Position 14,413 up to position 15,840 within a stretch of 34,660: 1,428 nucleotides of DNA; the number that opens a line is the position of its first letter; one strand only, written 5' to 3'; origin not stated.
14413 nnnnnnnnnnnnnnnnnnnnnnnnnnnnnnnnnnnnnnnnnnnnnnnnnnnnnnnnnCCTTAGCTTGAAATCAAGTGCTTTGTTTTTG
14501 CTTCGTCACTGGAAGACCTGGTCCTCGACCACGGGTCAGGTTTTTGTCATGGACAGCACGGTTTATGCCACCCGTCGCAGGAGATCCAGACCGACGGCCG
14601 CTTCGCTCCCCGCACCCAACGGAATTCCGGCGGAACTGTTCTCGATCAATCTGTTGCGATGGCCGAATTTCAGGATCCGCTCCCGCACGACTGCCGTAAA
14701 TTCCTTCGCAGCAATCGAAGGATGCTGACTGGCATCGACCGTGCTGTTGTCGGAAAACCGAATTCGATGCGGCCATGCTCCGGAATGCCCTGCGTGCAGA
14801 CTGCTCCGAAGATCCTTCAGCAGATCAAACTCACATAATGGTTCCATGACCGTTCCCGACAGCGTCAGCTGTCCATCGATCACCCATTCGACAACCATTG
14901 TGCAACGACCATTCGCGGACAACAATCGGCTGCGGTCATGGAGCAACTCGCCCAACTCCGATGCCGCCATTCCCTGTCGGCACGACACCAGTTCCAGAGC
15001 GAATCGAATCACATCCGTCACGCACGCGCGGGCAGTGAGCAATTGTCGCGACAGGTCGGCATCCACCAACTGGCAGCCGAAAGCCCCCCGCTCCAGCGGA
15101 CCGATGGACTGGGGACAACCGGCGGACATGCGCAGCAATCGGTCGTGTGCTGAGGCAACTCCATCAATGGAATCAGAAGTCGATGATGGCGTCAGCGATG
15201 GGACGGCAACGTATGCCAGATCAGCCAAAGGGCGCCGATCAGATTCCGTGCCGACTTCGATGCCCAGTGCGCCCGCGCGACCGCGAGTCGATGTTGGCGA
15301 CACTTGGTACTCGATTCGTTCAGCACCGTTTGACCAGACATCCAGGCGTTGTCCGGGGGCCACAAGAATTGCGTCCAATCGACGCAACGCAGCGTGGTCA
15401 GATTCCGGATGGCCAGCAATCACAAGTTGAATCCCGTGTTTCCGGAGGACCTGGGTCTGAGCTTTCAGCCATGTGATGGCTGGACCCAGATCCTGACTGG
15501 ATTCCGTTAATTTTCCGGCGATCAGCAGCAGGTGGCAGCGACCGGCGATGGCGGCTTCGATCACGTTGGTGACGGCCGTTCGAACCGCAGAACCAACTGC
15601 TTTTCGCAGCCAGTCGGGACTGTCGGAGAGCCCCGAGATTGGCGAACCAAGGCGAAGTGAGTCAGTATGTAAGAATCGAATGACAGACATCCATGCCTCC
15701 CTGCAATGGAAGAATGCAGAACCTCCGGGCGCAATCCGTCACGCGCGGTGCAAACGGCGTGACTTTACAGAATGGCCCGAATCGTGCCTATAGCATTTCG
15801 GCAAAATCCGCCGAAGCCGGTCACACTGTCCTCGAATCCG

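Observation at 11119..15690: SbcCD/YhaON-like pair: the nuclease subunit looks catalytically dead and the ATPase has gained DNA-binding HhH modules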

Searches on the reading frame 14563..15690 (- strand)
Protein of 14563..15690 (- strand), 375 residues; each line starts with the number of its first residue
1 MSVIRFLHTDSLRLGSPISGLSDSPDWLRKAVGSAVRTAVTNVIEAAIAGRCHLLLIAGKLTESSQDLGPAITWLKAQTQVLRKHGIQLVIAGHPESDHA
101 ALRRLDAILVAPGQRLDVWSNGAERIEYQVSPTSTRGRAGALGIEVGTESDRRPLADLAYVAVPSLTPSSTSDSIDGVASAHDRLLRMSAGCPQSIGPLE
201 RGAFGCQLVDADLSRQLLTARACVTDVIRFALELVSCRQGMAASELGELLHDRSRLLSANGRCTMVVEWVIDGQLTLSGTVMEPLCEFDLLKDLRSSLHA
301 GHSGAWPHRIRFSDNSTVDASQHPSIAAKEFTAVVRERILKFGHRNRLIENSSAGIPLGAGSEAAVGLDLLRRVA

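Call 3: search_protein_families(library=pfam, proteins=[window:14563-15690:-], max_evalue=1)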
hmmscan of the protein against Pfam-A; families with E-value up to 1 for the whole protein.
window:14563-15690:- (375 aa): 2 families
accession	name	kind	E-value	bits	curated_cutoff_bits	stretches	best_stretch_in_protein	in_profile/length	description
PF04203.18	Sortase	-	0.008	16.4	26.6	1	64-134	17-83/125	Sortase domain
PF06533.17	DUF1110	-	0.11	12.9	24.1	1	45-79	46-80/189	Protein of unknown function (DUF1110)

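Call 4: search_protein_families(library=ncbifam, proteins=[window:14563-15690:-], max_evalue=1)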
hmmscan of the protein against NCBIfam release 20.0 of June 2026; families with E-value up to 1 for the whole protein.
window:14563-15690:- (375 aa): 0 families

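Call 5: search_protein_families(library=padloc, proteins=[window:14563-15690:-], max_evalue=1)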
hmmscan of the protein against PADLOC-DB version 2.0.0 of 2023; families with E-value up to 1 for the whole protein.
window:14563-15690:- (375 aa): 0 families

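Call 7: search_solved_structures(query=window:14563-15690:-, max_evalue=10, show_alignments=3)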
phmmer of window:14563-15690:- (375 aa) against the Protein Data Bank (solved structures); distinct sequences matched with E-value up to 10: 0.

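Call 8: find_homologous_proteins(query=window:14563-15690:-, max_evalue=0.001)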
Query window:14563-15690:- (375 aa): 79 proteins with E <= 0.001 among 8000 candidates.
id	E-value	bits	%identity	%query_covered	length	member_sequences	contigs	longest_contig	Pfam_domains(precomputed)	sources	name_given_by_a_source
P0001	1.6e-239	812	99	100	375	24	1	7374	-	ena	-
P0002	3.7e-220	749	92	100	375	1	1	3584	-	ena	-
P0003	8.0e-219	744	92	100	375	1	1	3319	-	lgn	-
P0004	2.0e-218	743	92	100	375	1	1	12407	-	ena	-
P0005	4.4e-218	742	91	100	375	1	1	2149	-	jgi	-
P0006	5.1e-218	742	91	100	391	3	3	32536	-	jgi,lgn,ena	-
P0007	1.9e-216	736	91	100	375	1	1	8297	-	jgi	-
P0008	1.2e-215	734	90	100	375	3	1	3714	-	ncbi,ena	-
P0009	1.7e-215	733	90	100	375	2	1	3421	-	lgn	-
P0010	2.2e-215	733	90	100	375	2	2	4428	-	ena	-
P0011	1.8e-214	730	91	100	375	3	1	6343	-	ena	-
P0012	2.1e-208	710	89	100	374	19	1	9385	-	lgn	-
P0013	6.8e-207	705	86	100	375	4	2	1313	-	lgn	-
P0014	2.3e-204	697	85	100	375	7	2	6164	-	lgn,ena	-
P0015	3.7e-203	693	85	100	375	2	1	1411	-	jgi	-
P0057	1.8e-138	480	61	100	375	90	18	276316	-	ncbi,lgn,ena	-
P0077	1.0e-86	310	46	100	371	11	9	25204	-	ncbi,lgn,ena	-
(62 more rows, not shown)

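Call 11: search_solved_structures(query=A1, max_evalue=10, show_alignments=3)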
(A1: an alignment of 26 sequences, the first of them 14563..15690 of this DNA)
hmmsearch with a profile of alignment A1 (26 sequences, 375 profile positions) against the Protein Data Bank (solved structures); distinct sequences matched with E-value up to 10: 0.

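Call 12: find_encoding_contigs(protein=P0057, flank=10000, max_places=2)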
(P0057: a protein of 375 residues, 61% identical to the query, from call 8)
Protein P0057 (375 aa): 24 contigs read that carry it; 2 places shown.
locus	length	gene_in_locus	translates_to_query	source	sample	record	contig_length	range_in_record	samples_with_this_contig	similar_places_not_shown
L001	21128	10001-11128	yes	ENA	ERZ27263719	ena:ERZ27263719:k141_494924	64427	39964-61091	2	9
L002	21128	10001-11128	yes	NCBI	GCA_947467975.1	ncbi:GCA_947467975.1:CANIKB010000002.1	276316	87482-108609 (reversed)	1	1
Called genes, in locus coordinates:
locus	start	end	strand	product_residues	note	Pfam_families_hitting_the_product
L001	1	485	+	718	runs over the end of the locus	PF00664:ABC_membrane, PF00005:ABC_tran, PF13401:AAA_22 (faint)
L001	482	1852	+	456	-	-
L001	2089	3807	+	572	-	-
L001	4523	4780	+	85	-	-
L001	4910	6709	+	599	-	PF03321:GH3, PF23571:GH3_M, PF23572:GH3_C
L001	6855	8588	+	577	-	-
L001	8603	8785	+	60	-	-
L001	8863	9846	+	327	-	PF00459:Inositol_P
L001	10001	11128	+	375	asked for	-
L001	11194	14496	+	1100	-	PF14229:DUF4332, PF14520:HHH_5 (faint), PF11731:Cdd1 (faint), PF14229:DUF4332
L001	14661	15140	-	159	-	-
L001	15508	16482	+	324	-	PF00389:2-Hacid_dh, PF02826:2-Hacid_dh_C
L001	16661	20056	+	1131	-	PF00069:Pkinase, PF07714:PK_Tyr_Ser-Thr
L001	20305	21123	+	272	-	-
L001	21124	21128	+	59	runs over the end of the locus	-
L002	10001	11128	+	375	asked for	-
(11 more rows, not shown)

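Call 13: find_encoding_contigs(protein=P0077, flank=10000, max_places=2)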
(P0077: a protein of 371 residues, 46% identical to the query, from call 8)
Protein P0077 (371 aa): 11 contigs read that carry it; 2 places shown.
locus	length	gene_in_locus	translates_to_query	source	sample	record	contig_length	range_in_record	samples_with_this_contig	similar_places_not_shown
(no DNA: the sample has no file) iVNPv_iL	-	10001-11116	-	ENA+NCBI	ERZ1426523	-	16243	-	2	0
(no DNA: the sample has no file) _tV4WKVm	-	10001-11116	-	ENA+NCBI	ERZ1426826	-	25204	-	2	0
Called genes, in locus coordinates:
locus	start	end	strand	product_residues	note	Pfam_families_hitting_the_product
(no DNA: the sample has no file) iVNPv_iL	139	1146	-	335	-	PF07478:Dala_Dala_lig_C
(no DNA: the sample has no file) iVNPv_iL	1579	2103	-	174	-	PF00583:Acetyltransf_1, PF13673:Acetyltransf_10 (weak), PF13508:Acetyltransf_7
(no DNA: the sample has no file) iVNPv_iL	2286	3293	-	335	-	PF07478:Dala_Dala_lig_C, PF02655:ATP-grasp_3 (weak)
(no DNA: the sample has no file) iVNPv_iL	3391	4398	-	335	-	PF07478:Dala_Dala_lig_C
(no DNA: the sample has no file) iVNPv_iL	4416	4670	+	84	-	-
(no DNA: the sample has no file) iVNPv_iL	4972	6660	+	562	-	-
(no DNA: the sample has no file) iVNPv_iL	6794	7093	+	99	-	PF01503:PRA-PH (weak), PF03819:MazG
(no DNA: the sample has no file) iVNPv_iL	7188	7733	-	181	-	-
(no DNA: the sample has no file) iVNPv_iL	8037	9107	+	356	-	-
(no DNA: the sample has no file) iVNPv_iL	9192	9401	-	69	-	PF09360:zf-CDGSH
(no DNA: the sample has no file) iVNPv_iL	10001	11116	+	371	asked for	-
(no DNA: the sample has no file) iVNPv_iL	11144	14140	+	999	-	?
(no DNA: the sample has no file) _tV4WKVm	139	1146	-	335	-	PF07478:Dala_Dala_lig_C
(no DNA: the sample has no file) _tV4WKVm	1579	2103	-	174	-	PF00583:Acetyltransf_1, PF13673:Acetyltransf_10 (weak), PF13508:Acetyltransf_7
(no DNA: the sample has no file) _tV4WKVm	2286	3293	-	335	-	PF07478:Dala_Dala_lig_C, PF02655:ATP-grasp_3 (weak)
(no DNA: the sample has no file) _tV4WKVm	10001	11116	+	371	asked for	-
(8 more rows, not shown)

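Call 19: predict_structure(alignment_id=A1)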
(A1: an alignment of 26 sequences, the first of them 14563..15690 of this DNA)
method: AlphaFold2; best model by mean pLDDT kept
length: 375 residues; sequences in the alignment: 26
mean_pLDDT: 85.5   pTM: 0.78
mean pLDDT of the five models: 85.5, 84.4, 81.5, 80.3, 77.7
residues with pLDDT >= 90: 154; 70-90: 190; 50-70: 25; < 50: 6
segments of 3 or more residues with pLDDT < 50: 346-348
pLDDT, mean of each block of 10 residues (from residue 1): 90 85 78 87 95 94 90 93 95 90 94 94 85 92 91 90 87 65 87 88 90 91 86 89 88 85 83 83 79 83 83 88 82 82 55 69 80 76
secondary structure, 60 per line:
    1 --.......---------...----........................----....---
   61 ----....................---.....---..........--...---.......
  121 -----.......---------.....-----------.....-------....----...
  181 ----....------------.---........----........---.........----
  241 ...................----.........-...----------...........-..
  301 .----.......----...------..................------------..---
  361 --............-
elements in order: E3-9 H26-49 E54-57 H65-84 E88-92 H96-105 E108-110 E114-120 E126-132 E142-146 E158-162 H170-173 E178-180 E185-188 E205-212 E217-224 E228-236 H243-259 E264-272 E274-276 H287-297 E306-312 E317-319 H326-343 H363-374

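Call 21: fold_search(model_id=the predicted structure, library=pdb)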
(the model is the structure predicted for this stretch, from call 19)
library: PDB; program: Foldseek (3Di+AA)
matches with E <= 10: 826; with E <= 0.001: 57
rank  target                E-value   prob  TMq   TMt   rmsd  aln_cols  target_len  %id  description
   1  3qg5_C                6.4e-08  1.00  0.46  0.47   6.3       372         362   12  The Mre11:Rad50 complex forms an ATP dependent molecular clamp in DNA double-strand break repair (released 2011-04-20)
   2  3av0_A                2.2e-07  1.00  0.46  0.47  13.0       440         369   12  Crystal structure of Mre11-Rad50 bound to ATP S (released 2011-05-25)
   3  3qg5_D                2.4e-07  1.00  0.44  0.45  14.4       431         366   11  The Mre11:Rad50 complex forms an ATP dependent molecular clamp in DNA double-strand break repair (released 2011-04-20)
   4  2q8u_A                3.1e-07  1.00  0.44  0.51   6.4       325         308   14  CRYSTAL STRUCTURE OF MRE11 FROM THERMOTOGA MARITIMA MSB8 (TM1635) AT 2.20 A RESOLUTION (released 2007-06-26)
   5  2q8u_B                4.2e-07  1.00  0.43  0.53   6.0       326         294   14  CRYSTAL STRUCTURE OF MRE11 FROM THERMOTOGA MARITIMA MSB8 (TM1635) AT 2.20 A RESOLUTION (released 2007-06-26)
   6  4o43_A                4.2e-07  1.00  0.42  0.47   6.6       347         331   14  DNA Double-Strand Break Repair Pathway Choice Is Directed by Distinct MRE11 Nuclease Activities (released 2014-01-08)
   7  4o43_B                4.9e-07  1.00  0.44  0.50   7.3       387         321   13  DNA Double-Strand Break Repair Pathway Choice Is Directed by Distinct MRE11 Nuclease Activities (released 2014-01-08)
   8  6x1z_B                6.2e-07  1.00  0.43  0.48   6.1       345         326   12  Mre11 dimer in complex with small molecule modulator PFMJ (released 2020-06-10)
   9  7yzo_B                6.5e-07  1.00  0.50  0.51  11.9       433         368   14  Endonuclease state of the E. coli Mre11-Rad50 (SbcCD) head complex bound to ADP and dsDNA (released 2022-08-17)
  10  6x1y_A                8.7e-07  1.00  0.43  0.49   6.2       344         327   14  Mre11 dimer in complex with small molecule modulator PFMI (released 2020-06-10)
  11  3tho_B                9.7e-07  1.00  0.45  0.46  11.2       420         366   13  Crystal structure of Mre11:Rad50 in its ATP/ADP bound state (released 2011-10-12)
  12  4nzv_A                1.0e-06  1.00  0.44  0.49   6.7       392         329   12  DNA Double-Strand Break Repair Pathway Choice Is Directed by Distinct MRE11 Nuclease Activities (released 2014-01-08)
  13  4nzv_B                1.1e-06  1.00  0.43  0.48   6.3       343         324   13  DNA Double-Strand Break Repair Pathway Choice Is Directed by Distinct MRE11 Nuclease Activities (released 2014-01-08)
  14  4lu9_D                1.5e-06  1.00  0.44  0.47   9.5       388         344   13  Crystal structure of E.coli SbcD at 2.5 angstrom resolution (released 2014-08-27)
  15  4lty_A                2.0e-06  1.00  0.43  0.46   9.1       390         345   12  Crystal Structure of E.coli SbcD at 1.8 A Resolution (released 2014-02-26)
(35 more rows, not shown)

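Call 23: find_related_loci(query=A1, collection=genome_contigs, flank=8000)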
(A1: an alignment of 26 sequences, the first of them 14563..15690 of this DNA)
Query A1 (375 aa) in genome_contigs; peptide patterns used: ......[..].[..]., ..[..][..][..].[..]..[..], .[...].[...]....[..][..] (x = any residue, [..] = any of these).
114 stretches matched a pattern; 53 encode a relative of the query (tblastn E <= 1e-3); 49 distinct loci.
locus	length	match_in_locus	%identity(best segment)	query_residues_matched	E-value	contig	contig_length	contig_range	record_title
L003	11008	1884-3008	92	1-375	0e+0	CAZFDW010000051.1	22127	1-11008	MAG TPA_asm: uncultured Chitinophaga sp. isolate binchicken_co205_138 genome assembly, contig: NODE_1816_length_22127_co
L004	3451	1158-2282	91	1-375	0e+0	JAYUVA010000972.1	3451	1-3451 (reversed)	MAG: Candidatus Kuenenia sp. isolate GL124_DN_metabat_128 GL124_DN_metabat_128_971, whole genome shotgun sequence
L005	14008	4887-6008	88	1-375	0e+0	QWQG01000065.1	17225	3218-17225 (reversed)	MAG: Planctomycetota bacterium isolate ZH-3NOV15-plancto2 ZH-3NOV15-C4035, whole genome shotgun sequence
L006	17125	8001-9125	86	1-375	0e+0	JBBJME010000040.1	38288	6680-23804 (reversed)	MAG: Planctomycetaceae bacterium isolate RUP_SRG_40 NODE_922_length_38288_cov_4.203986, whole genome shotgun sequence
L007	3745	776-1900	79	1-375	0e+0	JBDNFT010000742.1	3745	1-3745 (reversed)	MAG: Planctomycetaceae bacterium isolate concoct.155.WLB k141_1077888, whole genome shotgun sequence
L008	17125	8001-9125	79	1-375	0e+0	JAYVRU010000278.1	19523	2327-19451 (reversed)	MAG: Candidatus Kuenenia sp. isolate GL73_DN_metabat_110_sub GL73_DN_metabat_110_sub_277, whole genome shotgun sequence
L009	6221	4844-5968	78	1-375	0e+0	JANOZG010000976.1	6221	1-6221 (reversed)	MAG: Planctomycetota bacterium isolate VAR_79_metabat_506 VAR_79_k141_1418422, whole genome shotgun sequence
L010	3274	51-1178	78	1-375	0e+0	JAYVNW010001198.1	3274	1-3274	MAG: Candidatus Kuenenia sp. isolate GL65_UP_concoct_192_sub GL65_UP_concoct_192_sub_1197, whole genome shotgun sequence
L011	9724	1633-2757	85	1-375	0e+0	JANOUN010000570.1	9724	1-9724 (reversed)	MAG: Planctomycetota bacterium isolate VAR_39_metabat_103_sub VAR_39_k141_2106779, whole genome shotgun sequence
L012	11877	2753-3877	74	1-375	0e+0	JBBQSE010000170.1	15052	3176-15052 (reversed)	MAG: Planctomycetales bacterium isolate Co_metawrap_1732 Cmw_1732_k141_27348427_length_15052_cov_11.9963, whole genome s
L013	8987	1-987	84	47-375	0e+0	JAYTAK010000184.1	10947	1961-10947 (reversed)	MAG: Candidatus Kuenenia sp. isolate GFS_13877 GFS_13877_183, whole genome shotgun sequence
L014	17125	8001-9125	90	1-375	0e+0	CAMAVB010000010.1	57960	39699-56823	MAG: Candidatus Kuenenia stuttgartiensis isolate LH-05nov19-79 genome assembly, contig: LH-05nov19-C831, whole genome sh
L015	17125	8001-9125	64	1-375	6e-157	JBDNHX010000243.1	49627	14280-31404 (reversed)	MAG: Planctomycetaceae bacterium isolate concoct.44.WLB k141_421745, whole genome shotgun sequence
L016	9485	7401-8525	64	1-375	1e-155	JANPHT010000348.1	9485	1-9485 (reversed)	MAG: Planctomycetota bacterium isolate VAR_69_concoct_236 VAR_69_k141_2275328, whole genome shotgun sequence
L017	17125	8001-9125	63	1-375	5e-152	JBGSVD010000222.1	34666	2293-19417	MAG: Planctomycetaceae bacterium isolate JTS-AC449 k141_2728244, whole genome shotgun sequence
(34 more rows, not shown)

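Call 30: search_protein_representatives(alignment_id=A1)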
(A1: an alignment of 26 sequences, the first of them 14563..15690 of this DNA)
Query: 26 sequences, 375 profile positions. Proteins with E-value up to 0.001 (for the whole library): 1446; up to 1e-10: 357; up to 1e-30: 60. The best 150 are listed.
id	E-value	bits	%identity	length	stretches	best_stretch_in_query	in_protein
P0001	3.1e-187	638.5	-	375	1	1-375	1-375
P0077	2.8e-159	546.5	-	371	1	1-375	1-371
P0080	4.8e-112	391.0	-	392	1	1-375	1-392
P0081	9.2e-112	390.1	-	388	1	1-375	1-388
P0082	7.7e-108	377.2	-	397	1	1-375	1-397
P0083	1.5e-101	356.5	-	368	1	1-375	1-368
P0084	4.8e-96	338.4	-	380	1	1-375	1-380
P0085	2.5e-94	332.8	-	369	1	1-375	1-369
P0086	8.0e-93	327.8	-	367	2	1-137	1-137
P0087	3.4e-91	322.4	-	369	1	1-375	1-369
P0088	1.4e-90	320.4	-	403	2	1-144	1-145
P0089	4.4e-90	318.8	-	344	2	188-372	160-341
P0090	4.0e-88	312.3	-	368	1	1-375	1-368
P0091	5.8e-88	311.8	-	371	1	1-373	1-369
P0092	3.5e-87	309.2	-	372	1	1-374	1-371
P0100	1.3e-83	297.5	-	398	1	1-374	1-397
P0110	4.9e-68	246.2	-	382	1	1-375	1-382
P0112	1.5e-66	241.3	-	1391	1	1-317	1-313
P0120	5.5e-61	223.0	-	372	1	2-375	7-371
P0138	2.3e-28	115.7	-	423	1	4-342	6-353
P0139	5.8e-28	114.3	-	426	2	190-343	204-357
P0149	1.0e-22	97.0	-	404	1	1-310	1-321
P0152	3.1e-22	95.5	-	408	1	3-318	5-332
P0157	8.1e-22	94.1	-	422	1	4-316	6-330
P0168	2.5e-20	89.2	-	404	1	3-340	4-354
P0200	6.3e-18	81.3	-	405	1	2-338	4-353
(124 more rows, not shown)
